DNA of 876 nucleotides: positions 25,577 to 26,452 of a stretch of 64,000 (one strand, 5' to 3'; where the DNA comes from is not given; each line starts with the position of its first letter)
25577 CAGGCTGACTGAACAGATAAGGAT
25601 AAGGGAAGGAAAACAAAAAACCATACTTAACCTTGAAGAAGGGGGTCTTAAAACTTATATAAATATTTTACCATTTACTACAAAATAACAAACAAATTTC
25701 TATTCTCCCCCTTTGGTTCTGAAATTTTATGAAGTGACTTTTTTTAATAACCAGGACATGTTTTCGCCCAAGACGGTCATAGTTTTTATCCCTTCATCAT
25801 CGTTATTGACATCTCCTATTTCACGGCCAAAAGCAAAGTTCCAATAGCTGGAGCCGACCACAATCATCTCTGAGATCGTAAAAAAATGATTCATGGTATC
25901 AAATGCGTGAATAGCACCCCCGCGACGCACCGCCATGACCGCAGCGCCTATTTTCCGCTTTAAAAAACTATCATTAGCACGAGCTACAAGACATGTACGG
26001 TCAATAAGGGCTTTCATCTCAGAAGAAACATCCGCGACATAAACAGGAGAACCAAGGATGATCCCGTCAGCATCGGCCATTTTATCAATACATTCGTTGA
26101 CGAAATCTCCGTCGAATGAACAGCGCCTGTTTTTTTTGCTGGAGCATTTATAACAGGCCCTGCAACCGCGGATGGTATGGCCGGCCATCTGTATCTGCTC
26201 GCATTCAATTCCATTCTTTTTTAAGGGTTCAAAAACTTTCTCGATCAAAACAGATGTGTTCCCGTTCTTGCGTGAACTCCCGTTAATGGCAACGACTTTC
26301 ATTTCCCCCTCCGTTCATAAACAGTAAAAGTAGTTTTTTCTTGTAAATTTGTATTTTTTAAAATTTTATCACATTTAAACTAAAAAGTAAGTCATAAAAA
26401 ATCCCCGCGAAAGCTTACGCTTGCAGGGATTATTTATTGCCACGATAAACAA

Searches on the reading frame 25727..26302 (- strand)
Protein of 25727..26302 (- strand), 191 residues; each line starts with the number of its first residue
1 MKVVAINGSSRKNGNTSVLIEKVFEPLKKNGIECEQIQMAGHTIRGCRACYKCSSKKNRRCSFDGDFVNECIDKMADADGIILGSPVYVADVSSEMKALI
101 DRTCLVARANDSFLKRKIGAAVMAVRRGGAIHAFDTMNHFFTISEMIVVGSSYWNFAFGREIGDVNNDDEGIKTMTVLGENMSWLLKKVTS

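Call 67: search_protein_families(library=pfam, proteins=[window:25727-26302:-], max_evalue=0.00001)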
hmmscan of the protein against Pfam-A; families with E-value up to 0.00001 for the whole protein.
window:25727-26302:- (191 aa): 2 families
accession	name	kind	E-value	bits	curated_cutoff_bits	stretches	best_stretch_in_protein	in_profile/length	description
PF03358.20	FMN_red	-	1.3e-32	112.9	24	1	1-158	1-149/152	NADPH-dependent FMN reductase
PF02525.22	Flavodoxin_2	-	4.3e-08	33.5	27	1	1-136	1-143/198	Flavodoxin-like fold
